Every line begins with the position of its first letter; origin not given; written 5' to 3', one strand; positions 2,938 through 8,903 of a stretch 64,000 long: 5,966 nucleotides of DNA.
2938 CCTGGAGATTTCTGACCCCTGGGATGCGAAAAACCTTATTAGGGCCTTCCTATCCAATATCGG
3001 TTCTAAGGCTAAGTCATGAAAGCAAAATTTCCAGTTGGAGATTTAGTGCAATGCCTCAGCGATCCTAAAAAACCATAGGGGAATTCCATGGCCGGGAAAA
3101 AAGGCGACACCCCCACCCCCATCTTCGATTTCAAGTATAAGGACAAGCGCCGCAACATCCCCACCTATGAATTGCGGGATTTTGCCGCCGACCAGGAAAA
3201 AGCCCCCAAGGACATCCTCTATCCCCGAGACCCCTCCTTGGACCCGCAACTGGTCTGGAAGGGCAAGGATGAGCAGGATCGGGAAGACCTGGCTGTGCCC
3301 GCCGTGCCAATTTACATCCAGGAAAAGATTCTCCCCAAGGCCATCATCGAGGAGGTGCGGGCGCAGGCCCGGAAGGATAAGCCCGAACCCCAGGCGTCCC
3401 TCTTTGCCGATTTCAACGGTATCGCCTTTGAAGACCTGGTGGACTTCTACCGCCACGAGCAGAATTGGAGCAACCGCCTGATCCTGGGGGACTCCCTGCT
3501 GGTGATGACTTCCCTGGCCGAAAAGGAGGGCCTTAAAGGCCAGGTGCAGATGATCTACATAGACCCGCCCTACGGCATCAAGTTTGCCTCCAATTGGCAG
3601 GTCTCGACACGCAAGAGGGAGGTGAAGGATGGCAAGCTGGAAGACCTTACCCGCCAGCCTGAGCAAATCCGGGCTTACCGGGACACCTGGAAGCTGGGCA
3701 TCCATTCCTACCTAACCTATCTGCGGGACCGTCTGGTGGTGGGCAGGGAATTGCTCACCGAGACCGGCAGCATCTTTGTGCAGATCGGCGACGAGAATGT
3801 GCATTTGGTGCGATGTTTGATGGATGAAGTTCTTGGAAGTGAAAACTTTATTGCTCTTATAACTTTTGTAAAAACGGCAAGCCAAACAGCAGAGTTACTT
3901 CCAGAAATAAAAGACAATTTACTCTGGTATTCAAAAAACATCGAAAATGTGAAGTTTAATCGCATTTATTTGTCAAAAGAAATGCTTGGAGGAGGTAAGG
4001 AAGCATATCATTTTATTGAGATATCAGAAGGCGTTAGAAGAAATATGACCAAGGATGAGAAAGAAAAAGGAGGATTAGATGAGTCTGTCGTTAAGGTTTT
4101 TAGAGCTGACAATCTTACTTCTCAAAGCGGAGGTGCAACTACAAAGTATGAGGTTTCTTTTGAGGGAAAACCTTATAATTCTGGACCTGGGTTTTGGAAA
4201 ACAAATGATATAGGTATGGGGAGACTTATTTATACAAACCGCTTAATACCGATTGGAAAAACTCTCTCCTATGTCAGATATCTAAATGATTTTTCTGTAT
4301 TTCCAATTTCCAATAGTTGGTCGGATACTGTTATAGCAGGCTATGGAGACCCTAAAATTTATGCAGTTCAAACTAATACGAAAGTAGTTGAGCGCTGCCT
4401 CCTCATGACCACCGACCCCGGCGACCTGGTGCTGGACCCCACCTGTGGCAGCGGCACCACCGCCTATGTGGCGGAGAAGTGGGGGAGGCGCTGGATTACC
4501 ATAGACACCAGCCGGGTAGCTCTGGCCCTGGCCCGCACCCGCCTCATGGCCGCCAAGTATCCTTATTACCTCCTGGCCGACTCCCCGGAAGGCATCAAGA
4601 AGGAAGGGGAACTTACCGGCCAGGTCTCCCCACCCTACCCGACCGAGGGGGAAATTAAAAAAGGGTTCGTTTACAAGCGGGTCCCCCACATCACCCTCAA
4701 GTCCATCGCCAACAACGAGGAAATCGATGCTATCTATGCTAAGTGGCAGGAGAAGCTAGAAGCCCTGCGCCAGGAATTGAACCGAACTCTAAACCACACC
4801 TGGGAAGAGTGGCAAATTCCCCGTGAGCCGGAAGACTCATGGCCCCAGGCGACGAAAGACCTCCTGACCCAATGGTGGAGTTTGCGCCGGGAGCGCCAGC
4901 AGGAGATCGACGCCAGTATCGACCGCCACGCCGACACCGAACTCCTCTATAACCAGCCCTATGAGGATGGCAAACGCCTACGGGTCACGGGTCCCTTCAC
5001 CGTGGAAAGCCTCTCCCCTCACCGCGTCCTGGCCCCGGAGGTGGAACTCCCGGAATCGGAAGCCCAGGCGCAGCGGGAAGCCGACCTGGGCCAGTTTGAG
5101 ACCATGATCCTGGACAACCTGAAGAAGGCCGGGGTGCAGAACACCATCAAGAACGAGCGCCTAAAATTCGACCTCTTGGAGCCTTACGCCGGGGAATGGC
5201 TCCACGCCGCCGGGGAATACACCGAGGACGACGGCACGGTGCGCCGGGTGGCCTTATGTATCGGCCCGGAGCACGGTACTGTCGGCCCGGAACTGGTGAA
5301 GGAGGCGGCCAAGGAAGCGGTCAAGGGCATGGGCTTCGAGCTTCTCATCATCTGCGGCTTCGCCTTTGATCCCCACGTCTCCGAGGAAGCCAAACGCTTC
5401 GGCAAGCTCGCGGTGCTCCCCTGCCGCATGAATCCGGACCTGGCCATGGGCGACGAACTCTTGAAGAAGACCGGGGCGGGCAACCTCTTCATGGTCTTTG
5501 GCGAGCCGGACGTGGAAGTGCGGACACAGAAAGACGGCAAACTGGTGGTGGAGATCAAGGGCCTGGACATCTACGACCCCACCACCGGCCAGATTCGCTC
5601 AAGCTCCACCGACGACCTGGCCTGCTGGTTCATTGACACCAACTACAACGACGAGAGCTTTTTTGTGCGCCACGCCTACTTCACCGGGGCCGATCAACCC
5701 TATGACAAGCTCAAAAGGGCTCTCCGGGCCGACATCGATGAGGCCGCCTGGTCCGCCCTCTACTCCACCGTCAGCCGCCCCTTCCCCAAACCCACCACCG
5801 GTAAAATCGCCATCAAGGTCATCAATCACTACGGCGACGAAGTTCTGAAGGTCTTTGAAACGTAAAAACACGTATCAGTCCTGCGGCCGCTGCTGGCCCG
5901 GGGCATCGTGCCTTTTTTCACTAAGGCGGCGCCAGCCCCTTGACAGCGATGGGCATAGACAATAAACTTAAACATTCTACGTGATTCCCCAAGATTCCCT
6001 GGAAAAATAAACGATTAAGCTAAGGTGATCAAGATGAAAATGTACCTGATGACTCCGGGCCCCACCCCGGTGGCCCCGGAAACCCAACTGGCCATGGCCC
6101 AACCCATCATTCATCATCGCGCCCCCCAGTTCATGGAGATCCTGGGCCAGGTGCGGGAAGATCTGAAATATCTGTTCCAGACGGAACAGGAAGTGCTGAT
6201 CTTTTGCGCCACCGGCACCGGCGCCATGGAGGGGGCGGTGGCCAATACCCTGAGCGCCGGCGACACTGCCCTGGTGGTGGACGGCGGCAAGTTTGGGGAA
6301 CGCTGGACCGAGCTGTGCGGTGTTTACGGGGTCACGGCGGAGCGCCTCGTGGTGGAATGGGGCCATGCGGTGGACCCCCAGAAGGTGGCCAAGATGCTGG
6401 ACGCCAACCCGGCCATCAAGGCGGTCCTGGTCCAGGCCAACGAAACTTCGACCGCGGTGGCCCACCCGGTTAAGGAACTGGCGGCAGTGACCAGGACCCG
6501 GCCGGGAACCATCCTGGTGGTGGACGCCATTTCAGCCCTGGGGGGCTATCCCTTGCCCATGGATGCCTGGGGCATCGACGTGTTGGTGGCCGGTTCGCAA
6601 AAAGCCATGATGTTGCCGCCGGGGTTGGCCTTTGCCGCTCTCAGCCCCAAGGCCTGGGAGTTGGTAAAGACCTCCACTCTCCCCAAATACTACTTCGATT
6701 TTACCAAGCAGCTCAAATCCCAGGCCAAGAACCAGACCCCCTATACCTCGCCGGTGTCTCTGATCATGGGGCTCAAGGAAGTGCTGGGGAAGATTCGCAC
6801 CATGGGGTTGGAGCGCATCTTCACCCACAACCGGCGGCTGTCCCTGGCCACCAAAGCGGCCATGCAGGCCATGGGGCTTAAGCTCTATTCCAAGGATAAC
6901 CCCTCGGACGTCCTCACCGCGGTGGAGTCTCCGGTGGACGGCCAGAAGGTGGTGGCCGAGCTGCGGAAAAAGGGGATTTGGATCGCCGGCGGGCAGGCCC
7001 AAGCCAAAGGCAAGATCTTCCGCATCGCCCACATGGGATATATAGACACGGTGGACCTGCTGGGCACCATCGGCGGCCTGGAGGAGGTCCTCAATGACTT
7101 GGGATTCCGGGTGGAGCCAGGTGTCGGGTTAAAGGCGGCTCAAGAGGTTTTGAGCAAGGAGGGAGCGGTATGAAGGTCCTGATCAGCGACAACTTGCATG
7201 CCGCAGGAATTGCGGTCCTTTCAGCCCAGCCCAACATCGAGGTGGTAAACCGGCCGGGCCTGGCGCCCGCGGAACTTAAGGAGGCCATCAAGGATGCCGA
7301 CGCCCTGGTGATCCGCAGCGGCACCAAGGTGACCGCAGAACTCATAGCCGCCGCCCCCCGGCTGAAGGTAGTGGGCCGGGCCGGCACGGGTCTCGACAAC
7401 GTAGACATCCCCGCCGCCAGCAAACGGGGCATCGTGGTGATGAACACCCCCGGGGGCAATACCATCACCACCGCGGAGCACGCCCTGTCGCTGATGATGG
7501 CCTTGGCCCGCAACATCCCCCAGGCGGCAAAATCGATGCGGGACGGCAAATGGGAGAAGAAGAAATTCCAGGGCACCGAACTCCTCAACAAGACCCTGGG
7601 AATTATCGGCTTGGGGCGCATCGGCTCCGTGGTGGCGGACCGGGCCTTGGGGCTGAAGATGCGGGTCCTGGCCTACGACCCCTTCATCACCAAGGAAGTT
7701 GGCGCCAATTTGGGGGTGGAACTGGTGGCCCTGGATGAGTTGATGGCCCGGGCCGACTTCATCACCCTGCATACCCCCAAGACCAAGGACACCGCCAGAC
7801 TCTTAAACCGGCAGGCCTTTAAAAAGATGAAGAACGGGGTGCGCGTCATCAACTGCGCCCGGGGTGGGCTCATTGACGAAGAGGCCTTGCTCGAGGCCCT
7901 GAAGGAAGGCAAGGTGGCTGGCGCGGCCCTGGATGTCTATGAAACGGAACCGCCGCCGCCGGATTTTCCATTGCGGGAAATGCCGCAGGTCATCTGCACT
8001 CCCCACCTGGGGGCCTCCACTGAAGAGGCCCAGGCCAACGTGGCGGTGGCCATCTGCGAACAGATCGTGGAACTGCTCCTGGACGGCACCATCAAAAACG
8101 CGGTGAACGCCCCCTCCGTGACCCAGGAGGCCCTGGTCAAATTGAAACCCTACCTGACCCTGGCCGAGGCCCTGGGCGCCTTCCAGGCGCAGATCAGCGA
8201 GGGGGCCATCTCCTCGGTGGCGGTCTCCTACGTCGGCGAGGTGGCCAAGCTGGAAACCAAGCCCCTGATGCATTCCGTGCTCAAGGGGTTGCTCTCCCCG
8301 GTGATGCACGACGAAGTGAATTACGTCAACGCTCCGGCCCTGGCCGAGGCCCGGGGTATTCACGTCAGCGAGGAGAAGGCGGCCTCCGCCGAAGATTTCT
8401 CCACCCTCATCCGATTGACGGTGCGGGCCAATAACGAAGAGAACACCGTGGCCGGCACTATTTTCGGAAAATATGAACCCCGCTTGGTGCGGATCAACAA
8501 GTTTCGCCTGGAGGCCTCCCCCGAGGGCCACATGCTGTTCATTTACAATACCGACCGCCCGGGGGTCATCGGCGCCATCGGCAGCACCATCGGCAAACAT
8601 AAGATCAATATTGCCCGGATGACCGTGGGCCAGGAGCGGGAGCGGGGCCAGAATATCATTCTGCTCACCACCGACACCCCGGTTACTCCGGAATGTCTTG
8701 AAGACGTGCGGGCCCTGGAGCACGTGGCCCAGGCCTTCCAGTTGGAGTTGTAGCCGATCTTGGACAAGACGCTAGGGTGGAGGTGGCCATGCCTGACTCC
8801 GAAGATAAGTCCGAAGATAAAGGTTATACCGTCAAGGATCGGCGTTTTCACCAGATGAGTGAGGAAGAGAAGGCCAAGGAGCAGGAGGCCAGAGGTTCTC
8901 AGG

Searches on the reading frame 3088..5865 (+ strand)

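Call 38: search_protein_families(library=pfam, proteins=[window:3088-5865:+], max_evalue=0.00001)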
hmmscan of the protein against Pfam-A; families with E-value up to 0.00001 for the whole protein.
window:3088-5865:+ (925 aa): 1 family
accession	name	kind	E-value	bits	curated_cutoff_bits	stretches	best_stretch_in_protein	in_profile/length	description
PF01555.25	N6_N4_Mtase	-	6.8e-30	105.1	26.7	1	153-480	1-217/221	DNA methylase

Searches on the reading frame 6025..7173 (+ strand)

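Call 38: search_protein_families(library=pfam, proteins=[window:6025-7173:+], max_evalue=0.00001)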
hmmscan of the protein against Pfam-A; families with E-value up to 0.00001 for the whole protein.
window:6025-7173:+ (382 aa): 1 family
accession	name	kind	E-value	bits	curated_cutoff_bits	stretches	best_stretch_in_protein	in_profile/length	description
PF00266.25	Aminotran_5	-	6.1e-29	101.6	21.5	1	29-327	34-342/371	Aminotransferase class-V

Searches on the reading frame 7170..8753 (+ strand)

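Call 38: search_protein_families(library=pfam, proteins=[window:7170-8753:+], max_evalue=0.00001)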
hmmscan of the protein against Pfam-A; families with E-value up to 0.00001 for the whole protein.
window:7170-8753:+ (527 aa): 4 families
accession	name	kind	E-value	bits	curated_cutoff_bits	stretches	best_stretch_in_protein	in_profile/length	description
PF02826.25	2-Hacid_dh_C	-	4.8e-67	225.2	25.1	1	106-281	1-178/178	D-isomer specific 2-hydroxyacid dehydrogenase, NAD binding domain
PF19304.4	PGDH_inter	-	4.5e-40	136.9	27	1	324-443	1-119/119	D-3-phosphoglycerate dehydrogenase intervening domain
PF00389.36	2-Hacid_dh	-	1.9e-39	134.8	24.6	1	3-313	1-134/134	D-isomer specific 2-hydroxyacid dehydrogenase, catalytic domain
PF01842.31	ACT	-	1.9e-11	44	27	1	454-517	1-65/66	ACT domain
